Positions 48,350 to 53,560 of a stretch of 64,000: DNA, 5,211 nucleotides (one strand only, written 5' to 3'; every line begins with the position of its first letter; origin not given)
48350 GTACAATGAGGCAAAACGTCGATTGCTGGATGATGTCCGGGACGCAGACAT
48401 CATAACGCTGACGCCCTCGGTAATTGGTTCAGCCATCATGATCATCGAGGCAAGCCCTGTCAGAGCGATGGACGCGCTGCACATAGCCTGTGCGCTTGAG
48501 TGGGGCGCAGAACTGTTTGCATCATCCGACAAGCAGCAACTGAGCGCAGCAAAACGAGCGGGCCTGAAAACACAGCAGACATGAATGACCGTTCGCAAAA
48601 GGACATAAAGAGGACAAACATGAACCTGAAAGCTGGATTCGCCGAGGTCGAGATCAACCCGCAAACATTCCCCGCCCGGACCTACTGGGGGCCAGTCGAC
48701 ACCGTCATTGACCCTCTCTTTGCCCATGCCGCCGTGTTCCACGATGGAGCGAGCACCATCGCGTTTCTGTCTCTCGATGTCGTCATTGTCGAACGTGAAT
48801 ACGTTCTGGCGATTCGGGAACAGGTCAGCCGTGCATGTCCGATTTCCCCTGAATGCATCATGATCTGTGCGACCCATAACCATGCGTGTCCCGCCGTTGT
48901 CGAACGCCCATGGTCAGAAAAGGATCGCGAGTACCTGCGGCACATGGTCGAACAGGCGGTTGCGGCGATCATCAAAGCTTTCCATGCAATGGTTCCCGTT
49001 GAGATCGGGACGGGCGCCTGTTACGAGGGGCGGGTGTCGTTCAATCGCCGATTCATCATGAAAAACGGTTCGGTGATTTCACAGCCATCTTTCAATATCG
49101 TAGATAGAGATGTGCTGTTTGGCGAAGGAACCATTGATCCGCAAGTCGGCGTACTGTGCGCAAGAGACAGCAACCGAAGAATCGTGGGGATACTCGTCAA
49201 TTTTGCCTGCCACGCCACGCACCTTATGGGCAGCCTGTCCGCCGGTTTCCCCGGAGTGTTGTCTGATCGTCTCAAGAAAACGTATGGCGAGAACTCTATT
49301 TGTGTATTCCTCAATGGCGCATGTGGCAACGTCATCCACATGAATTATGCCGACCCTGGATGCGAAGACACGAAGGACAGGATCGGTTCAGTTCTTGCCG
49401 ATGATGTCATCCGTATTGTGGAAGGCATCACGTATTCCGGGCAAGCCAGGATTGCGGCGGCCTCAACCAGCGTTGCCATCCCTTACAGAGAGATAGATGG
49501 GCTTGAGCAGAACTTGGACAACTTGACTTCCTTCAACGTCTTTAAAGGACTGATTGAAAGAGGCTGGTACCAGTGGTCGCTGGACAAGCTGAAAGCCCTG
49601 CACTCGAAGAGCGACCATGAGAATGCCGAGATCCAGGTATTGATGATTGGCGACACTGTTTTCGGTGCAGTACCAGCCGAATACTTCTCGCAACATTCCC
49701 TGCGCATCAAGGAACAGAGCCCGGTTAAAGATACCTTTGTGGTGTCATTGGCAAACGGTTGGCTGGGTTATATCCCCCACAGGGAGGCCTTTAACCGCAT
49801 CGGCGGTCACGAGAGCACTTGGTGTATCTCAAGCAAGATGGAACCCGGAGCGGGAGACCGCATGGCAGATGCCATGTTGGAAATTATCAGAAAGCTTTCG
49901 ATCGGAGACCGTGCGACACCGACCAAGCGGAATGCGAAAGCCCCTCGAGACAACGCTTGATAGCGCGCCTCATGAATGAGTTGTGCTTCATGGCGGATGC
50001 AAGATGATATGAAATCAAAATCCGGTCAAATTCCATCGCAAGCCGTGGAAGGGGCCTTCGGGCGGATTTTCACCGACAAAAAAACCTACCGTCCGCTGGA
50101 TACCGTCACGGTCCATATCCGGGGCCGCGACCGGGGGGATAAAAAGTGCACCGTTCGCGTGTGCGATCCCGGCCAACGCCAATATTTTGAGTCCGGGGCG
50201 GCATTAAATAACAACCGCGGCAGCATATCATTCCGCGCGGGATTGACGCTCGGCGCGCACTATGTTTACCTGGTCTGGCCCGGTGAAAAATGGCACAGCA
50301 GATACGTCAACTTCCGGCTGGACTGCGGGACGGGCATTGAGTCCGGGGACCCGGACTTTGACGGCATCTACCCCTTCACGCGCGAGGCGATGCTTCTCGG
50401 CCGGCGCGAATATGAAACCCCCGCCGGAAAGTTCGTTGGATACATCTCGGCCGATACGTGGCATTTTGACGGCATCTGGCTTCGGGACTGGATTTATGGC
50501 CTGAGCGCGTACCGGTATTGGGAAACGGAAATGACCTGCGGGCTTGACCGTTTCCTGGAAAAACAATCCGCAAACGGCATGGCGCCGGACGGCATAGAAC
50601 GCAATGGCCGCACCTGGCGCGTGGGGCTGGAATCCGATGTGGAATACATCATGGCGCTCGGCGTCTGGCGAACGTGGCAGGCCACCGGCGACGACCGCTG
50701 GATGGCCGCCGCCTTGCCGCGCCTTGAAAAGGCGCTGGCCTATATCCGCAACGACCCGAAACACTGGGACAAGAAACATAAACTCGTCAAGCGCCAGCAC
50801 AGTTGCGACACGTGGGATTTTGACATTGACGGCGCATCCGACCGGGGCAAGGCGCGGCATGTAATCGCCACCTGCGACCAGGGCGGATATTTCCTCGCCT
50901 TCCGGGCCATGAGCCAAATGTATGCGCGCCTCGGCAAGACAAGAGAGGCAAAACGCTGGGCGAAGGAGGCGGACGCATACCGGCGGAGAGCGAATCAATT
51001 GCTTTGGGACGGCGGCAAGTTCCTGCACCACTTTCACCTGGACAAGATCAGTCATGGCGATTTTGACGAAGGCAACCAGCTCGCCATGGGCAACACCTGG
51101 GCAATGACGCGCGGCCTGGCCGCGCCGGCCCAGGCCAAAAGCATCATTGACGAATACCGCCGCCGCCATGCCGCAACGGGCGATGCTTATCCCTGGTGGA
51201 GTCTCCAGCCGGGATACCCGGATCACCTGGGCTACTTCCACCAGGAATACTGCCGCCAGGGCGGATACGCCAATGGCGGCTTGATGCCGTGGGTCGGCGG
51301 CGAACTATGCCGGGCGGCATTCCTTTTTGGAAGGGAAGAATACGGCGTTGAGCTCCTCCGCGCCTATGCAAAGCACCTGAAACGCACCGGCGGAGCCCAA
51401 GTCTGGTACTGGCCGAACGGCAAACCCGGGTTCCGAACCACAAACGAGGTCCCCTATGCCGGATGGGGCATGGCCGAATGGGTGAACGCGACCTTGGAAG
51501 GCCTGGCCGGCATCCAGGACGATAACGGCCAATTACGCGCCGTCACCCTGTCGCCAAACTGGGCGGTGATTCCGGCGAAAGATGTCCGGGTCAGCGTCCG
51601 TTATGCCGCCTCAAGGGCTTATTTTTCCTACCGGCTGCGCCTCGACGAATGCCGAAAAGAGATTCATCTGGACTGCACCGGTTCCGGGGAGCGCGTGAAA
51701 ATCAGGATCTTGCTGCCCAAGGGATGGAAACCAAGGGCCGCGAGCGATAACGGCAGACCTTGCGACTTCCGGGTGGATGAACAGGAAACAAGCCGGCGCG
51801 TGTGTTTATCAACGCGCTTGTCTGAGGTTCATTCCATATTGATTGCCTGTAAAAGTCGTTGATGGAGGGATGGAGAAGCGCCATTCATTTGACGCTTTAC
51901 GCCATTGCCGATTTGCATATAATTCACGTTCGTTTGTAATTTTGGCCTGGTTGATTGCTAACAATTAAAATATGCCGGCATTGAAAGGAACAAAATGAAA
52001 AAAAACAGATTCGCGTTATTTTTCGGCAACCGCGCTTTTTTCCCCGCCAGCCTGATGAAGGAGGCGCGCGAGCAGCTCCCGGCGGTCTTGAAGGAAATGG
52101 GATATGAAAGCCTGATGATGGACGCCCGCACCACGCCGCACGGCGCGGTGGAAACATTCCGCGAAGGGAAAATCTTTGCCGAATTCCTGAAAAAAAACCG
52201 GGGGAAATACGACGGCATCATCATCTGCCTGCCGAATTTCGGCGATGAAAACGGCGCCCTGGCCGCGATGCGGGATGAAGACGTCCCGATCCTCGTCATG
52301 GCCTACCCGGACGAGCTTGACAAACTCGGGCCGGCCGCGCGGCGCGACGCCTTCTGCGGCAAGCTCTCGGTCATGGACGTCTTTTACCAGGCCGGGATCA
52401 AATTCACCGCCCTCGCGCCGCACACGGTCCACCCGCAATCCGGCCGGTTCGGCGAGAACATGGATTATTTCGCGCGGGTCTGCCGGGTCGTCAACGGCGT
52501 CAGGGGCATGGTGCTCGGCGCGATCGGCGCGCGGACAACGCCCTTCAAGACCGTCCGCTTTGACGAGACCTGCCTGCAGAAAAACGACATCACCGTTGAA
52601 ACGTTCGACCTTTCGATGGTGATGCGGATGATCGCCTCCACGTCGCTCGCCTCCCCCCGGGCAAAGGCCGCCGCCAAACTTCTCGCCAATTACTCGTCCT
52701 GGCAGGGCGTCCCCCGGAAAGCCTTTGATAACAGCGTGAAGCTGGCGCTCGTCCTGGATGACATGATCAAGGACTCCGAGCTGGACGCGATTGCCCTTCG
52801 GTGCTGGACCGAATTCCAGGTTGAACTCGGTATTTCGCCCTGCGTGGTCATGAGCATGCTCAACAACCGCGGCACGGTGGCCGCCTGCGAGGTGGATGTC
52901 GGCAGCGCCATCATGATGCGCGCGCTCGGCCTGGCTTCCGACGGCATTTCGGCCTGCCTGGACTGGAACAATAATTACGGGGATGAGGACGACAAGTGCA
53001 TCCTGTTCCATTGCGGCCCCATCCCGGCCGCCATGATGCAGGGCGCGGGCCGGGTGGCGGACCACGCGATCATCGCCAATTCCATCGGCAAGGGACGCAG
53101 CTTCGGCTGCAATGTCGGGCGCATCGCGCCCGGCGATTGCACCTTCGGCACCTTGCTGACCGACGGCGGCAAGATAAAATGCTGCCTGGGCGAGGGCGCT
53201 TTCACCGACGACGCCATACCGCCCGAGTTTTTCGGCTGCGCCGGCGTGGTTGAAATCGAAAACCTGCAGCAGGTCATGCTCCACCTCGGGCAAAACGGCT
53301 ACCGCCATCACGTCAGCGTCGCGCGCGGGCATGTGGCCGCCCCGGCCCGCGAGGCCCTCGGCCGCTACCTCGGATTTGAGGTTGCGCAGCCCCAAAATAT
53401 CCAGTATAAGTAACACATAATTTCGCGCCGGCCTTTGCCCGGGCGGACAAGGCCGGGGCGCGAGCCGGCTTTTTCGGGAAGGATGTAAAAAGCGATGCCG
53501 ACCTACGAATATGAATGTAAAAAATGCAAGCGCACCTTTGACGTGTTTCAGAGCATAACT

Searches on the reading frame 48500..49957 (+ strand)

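Call 31: search_protein_families(library=pfam, proteins=[window:48500-49957:+], max_evalue=0.001)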
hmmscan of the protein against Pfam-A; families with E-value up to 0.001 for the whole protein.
window:48500-49957:+ (486 aa): 1 family
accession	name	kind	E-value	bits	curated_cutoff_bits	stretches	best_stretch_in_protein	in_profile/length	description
PF04734.18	Ceramidase_alk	-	5.7e-06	25.7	32.1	1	73-243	36-208/509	Neutral/alkaline non-lysosomal ceramidase, N-terminal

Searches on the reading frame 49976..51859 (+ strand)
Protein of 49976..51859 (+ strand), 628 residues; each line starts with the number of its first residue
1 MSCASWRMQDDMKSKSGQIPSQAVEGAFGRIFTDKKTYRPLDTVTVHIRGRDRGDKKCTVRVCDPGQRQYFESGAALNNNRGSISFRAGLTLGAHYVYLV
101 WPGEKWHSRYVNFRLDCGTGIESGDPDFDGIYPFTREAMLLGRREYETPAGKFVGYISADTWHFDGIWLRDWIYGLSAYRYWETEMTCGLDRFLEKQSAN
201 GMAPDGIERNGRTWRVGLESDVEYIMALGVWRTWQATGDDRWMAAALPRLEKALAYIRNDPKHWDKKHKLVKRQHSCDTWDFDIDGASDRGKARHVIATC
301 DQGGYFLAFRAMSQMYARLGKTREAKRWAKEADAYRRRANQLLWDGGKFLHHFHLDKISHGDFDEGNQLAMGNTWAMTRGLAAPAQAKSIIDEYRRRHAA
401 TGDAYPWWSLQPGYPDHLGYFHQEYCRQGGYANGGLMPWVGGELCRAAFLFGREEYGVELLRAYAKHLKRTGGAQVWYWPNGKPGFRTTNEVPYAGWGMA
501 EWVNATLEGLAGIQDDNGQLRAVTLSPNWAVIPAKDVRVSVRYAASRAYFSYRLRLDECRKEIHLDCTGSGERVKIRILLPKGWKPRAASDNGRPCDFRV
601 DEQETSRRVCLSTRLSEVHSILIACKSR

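Call 31: search_protein_families(library=pfam, proteins=[window:49976-51859:+], max_evalue=0.001)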
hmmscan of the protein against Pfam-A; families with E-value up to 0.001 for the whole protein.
window:49976-51859:+ (628 aa): 3 families
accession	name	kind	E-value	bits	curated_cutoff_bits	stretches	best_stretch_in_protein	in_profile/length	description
PF17389.8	Bac_rhamnosid6H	-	8.3e-06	25.7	24.5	1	190-345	69-215/339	Bacterial alpha-L-rhamnosidase 6 hairpin glycosidase domain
PF22422.2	MGH1-like_GH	-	3.7e-05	23.9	27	0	190-376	28-248/356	Mannosylglycerate hydrolase MGH1-like glycoside hydrolase domain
PF17167.11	Glyco_hydro_94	-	0.00015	21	27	1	305-395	205-297/420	Glycosyl hydrolase 94 superfamily, catalytic domain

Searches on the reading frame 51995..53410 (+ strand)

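Call 31: search_protein_families(library=pfam, proteins=[window:51995-53410:+], max_evalue=0.001)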
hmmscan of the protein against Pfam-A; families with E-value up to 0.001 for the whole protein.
window:51995-53410:+ (472 aa): 1 family
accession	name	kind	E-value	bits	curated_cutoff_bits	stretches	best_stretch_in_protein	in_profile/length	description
PF02952.23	Fucose_iso_C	-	1.6e-14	54.2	29.3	1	337-464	1-140/143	L-fucose isomerase, C-terminal domain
